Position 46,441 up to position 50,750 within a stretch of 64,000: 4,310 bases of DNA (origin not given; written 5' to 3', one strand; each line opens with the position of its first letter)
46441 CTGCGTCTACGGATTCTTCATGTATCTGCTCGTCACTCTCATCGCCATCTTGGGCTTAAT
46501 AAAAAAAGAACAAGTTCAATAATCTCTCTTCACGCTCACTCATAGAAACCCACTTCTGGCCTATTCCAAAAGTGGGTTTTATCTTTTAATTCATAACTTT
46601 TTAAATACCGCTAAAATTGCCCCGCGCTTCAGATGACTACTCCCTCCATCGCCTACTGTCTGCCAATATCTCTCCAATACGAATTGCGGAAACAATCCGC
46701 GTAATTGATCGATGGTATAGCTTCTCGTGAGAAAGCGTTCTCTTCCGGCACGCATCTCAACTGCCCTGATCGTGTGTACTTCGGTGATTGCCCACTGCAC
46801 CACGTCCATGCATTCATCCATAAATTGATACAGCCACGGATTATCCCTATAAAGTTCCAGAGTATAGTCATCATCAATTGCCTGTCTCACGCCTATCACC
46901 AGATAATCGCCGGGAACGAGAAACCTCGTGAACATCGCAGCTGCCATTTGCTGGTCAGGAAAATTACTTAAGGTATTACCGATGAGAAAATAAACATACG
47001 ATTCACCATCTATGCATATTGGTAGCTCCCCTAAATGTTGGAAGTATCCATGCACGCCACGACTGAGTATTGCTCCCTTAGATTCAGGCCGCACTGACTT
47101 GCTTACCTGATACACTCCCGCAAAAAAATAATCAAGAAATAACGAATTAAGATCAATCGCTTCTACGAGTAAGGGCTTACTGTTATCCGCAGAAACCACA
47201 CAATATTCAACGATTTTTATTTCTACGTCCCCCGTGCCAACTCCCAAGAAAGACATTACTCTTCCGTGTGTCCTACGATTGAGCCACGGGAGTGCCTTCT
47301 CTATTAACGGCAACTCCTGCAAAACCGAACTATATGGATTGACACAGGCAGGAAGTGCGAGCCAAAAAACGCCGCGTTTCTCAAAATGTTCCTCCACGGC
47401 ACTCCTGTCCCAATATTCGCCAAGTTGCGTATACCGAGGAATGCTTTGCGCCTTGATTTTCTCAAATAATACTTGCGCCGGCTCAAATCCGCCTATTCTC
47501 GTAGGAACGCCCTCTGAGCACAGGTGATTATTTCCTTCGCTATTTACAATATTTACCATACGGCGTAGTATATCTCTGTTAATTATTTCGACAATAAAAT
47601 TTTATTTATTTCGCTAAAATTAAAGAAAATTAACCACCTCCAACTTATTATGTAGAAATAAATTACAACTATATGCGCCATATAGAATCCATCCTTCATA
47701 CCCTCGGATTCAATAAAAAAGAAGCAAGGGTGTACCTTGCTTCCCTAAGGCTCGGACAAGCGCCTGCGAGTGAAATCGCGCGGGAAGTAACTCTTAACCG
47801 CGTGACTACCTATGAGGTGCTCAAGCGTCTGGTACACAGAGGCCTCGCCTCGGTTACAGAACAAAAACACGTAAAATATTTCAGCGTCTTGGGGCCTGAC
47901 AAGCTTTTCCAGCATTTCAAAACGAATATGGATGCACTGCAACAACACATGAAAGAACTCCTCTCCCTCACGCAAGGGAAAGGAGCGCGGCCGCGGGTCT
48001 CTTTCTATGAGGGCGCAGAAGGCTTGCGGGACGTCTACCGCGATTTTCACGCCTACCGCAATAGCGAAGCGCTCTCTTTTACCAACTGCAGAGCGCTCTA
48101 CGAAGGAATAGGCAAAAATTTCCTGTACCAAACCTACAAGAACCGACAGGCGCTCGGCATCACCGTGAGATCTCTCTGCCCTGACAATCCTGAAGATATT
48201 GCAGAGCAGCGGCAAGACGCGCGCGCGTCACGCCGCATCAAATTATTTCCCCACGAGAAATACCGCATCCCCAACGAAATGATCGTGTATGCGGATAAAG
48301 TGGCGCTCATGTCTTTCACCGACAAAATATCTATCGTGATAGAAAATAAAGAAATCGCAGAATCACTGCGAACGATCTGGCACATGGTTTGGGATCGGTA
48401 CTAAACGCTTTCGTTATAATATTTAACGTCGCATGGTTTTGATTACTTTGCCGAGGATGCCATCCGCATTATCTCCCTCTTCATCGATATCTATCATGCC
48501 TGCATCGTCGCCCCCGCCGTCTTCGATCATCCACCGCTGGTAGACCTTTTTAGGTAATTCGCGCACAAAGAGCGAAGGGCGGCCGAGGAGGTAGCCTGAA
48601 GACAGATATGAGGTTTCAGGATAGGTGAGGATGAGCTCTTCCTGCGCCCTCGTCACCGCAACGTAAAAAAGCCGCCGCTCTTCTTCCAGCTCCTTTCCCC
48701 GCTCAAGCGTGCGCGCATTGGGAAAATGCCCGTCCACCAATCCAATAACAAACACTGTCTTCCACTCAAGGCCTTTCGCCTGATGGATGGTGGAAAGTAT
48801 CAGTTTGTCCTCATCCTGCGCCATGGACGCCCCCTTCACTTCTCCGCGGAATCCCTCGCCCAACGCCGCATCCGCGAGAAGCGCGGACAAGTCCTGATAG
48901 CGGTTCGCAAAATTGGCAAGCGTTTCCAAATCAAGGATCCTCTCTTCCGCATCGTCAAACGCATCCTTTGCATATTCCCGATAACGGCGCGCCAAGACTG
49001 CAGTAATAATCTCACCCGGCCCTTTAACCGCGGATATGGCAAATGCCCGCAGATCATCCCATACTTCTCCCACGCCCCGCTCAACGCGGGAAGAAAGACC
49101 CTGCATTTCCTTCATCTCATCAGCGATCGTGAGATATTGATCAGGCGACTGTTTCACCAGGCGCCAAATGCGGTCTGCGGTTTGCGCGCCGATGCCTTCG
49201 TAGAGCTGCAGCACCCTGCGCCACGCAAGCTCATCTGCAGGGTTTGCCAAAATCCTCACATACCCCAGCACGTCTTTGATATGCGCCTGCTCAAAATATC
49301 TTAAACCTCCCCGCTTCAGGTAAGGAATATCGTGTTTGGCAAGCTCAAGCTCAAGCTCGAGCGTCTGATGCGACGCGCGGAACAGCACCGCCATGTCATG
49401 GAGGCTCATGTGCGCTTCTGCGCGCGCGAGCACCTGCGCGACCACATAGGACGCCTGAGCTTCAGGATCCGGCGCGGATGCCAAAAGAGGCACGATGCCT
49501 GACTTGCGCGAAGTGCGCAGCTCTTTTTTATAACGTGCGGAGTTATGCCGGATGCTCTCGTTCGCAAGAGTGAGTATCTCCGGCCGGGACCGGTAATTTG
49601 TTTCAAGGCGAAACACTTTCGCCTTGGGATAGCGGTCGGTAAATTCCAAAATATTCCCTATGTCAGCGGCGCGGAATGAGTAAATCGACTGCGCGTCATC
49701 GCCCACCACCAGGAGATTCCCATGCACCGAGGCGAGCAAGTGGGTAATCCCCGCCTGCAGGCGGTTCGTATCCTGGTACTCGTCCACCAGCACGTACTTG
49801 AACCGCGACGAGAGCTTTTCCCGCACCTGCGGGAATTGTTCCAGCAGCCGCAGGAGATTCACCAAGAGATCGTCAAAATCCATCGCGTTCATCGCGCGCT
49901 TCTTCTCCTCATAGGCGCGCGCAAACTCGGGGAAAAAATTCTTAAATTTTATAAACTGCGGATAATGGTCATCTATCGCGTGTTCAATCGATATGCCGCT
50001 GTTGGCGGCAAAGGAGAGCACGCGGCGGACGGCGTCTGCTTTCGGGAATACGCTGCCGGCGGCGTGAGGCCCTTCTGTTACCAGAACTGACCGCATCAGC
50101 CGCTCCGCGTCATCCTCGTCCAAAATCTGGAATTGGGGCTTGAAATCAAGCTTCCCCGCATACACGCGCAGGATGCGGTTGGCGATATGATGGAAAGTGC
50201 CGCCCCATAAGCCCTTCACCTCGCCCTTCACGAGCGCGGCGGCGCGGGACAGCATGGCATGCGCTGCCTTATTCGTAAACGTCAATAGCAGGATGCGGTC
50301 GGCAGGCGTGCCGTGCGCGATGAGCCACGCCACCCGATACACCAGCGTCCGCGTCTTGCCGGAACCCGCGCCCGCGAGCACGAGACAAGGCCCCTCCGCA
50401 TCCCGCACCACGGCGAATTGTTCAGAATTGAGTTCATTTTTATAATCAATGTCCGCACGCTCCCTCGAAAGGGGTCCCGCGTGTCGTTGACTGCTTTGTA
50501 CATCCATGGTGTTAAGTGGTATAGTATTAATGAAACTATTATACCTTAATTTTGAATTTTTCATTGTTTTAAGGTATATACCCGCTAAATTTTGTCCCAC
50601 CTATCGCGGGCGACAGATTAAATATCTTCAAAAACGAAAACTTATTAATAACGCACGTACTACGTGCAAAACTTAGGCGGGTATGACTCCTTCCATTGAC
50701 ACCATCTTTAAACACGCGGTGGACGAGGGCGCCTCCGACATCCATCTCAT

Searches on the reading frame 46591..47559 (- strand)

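Call 48: search_protein_families(library=pfam, proteins=[window:46591-47559:-], max_evalue=0.01)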
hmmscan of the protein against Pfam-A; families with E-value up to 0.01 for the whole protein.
window:46591-47559:- (322 aa): 1 family
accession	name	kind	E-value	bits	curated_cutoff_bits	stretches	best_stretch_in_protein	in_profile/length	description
PF10017.15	Methyltransf_33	-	0.00073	19.1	23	1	164-260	115-214/304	Histidine-specific methyltransferase, SAM-dependent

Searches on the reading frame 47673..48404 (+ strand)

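Call 48: search_protein_families(library=pfam, proteins=[window:47673-48404:+], max_evalue=0.01)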
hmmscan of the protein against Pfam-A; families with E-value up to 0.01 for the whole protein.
window:47673-48404:+ (243 aa): 1 family
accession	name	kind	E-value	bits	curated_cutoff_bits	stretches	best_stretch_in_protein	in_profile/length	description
PF01978.25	TrmB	-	3.6e-13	49.6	25.6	1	8-70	1-63/68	Sugar-specific transcriptional regulator TrmB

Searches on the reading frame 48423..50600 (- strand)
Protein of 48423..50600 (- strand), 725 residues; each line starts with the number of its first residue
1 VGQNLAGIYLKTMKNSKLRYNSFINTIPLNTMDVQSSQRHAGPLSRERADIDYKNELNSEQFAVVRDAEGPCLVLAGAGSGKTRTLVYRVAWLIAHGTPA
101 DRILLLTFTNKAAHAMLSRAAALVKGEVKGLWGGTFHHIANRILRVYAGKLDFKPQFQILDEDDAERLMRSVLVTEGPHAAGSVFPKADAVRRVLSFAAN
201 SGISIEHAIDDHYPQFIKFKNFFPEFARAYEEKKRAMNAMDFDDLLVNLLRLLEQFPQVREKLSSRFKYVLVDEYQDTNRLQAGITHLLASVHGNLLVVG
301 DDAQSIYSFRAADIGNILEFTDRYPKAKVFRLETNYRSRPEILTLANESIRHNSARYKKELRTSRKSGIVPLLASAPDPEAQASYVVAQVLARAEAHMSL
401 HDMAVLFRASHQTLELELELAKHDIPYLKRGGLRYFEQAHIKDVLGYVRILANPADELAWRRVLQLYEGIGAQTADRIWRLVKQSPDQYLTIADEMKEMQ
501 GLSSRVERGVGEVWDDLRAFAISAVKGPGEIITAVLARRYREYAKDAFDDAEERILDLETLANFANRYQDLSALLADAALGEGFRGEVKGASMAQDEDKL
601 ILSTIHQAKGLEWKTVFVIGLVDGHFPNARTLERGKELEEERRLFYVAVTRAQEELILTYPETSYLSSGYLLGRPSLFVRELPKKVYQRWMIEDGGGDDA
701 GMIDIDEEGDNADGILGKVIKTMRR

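Call 48: search_protein_families(library=pfam, proteins=[window:48423-50600:-], max_evalue=0.01)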
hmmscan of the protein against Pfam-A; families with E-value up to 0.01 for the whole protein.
window:48423-50600:- (725 aa): 7 families
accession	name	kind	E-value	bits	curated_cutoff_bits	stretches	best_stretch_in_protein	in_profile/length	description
PF00580.27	UvrD-helicase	-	1.7e-75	254.6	23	1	57-325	1-271/271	UvrD/REP helicase N-terminal domain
PF13361.12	UvrD_C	-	5.6e-56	190.9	25.6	1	331-661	2-348/350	UvrD-like helicase C-terminal domain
PF13245.12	AAA_19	-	2.5e-19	70.2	25.1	1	69-310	11-134/134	AAA domain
PF13538.12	UvrD_C_2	-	7.3e-12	45.4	27.4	1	602-658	4-51/52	UvrD-like helicase C-terminal domain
PF13604.12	AAA_30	-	1.2e-06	28.8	27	0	57-121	2-66/191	AAA domain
PF01443.25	Viral_helicase1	-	1.7e-06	28.5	21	0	262-349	53-138/228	Viral superfamily 1 RNA helicase core domain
PF13087.12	AAA_12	-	0.00056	20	27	0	597-658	136-190/195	AAA domain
